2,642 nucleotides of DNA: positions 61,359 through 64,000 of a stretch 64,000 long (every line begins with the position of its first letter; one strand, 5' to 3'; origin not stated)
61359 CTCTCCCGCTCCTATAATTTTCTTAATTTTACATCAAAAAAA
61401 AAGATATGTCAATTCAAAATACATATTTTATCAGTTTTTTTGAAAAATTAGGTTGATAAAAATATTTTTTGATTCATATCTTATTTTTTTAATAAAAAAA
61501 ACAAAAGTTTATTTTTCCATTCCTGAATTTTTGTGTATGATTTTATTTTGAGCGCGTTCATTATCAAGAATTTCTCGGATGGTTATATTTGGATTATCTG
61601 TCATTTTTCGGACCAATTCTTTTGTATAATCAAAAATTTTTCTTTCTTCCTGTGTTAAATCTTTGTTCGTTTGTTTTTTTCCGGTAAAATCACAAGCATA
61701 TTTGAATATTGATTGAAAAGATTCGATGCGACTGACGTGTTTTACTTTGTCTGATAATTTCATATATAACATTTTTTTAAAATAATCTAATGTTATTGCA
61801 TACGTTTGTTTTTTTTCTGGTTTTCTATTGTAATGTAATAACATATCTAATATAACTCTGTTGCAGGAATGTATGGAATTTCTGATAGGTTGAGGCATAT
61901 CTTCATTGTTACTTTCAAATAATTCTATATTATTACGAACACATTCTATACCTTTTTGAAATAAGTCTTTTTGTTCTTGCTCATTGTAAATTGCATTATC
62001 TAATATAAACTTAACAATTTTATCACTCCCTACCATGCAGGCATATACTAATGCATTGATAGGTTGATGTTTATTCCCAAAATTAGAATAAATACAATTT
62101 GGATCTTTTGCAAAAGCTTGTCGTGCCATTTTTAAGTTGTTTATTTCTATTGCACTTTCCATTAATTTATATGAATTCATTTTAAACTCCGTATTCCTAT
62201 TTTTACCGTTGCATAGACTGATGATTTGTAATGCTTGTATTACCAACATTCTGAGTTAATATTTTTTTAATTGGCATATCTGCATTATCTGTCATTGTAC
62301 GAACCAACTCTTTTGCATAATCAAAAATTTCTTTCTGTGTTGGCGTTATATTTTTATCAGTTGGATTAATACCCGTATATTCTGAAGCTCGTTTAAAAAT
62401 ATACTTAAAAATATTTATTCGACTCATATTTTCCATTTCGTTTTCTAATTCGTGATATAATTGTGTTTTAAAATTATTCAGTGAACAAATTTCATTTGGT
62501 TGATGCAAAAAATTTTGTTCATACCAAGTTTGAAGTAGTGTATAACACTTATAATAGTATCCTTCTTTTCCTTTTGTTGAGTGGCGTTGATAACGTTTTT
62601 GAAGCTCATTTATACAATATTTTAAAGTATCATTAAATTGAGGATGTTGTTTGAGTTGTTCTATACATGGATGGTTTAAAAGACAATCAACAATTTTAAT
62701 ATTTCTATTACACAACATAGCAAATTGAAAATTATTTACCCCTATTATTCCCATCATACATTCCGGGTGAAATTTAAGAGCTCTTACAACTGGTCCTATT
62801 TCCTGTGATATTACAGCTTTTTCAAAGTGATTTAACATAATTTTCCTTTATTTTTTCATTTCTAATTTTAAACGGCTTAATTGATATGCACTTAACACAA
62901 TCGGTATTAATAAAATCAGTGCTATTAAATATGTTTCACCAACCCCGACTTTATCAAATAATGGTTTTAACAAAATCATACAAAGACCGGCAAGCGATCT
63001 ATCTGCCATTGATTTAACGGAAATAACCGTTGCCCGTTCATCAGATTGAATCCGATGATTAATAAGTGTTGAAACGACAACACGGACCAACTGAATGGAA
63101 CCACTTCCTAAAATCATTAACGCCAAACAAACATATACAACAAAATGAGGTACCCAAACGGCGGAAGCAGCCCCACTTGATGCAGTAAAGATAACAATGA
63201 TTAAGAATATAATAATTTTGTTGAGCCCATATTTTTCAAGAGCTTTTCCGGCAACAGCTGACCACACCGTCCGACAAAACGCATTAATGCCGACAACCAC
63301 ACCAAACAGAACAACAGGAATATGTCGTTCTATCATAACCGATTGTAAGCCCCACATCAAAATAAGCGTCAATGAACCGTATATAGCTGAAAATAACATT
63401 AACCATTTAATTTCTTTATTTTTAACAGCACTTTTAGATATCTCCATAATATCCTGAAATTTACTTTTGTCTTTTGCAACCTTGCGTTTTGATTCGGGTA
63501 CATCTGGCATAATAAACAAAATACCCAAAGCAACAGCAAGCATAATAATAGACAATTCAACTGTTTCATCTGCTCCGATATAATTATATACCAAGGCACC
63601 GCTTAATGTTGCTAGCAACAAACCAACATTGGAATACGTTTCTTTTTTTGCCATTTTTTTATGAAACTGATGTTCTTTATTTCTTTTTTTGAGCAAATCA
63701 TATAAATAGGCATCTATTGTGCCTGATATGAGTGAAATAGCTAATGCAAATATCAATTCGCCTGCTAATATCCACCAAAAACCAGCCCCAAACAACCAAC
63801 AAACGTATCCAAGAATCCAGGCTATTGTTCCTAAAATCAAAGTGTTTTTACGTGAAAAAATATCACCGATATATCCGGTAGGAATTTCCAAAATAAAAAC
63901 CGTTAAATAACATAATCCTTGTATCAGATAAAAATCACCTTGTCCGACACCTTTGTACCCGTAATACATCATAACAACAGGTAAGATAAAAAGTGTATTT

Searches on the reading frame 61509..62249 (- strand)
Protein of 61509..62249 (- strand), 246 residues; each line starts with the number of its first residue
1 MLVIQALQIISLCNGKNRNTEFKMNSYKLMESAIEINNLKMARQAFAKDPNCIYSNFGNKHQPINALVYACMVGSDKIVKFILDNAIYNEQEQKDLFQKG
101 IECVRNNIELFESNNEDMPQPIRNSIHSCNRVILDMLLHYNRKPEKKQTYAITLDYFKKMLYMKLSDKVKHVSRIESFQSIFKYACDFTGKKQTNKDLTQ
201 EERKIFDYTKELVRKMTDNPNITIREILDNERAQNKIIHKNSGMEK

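Call 60: search_protein_families(library=pfam, proteins=[window:61509-62249:-], max_evalue=0.01)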
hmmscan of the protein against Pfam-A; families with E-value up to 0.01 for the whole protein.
window:61509-62249:- (246 aa): 2 families
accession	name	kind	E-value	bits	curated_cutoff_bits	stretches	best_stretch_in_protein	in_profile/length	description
PF12796.13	Ank_2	-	0.00021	22.2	27.3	0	29-87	33-84/90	Ankyrin repeats (3 copies)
PF13606.12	Ank_3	-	0.0036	18.1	22.3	0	65-86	4-25/30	Ankyrin repeat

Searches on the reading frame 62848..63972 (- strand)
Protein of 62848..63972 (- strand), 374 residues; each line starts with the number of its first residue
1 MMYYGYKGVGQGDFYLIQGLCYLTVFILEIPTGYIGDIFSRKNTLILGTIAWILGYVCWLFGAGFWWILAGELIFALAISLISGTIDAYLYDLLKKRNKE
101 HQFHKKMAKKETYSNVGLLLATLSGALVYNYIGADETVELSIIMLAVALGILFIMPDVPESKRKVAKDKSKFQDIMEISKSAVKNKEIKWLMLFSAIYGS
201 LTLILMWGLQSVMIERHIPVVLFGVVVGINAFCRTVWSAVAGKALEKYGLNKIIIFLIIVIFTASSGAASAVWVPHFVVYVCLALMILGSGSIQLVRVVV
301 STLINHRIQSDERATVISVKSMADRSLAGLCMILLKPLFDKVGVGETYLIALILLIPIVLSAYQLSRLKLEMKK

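Call 60: search_protein_families(library=pfam, proteins=[window:62848-63972:-], max_evalue=0.01)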
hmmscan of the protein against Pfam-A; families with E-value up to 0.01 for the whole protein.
window:62848-63972:- (374 aa): 3 families
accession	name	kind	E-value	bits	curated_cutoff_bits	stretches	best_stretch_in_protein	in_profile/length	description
PF07690.21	MFS_1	-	1.7e-25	90.1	33.4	1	12-322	32-337/347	Major Facilitator Superfamily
PF00083.30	Sugar_tr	-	2e-05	24.1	22.3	1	31-198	65-250/452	Sugar (and other) transporter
PF12832.13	MFS_1_like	-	0.0011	18.6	25.2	1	16-322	38-344/373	MFS_1 like family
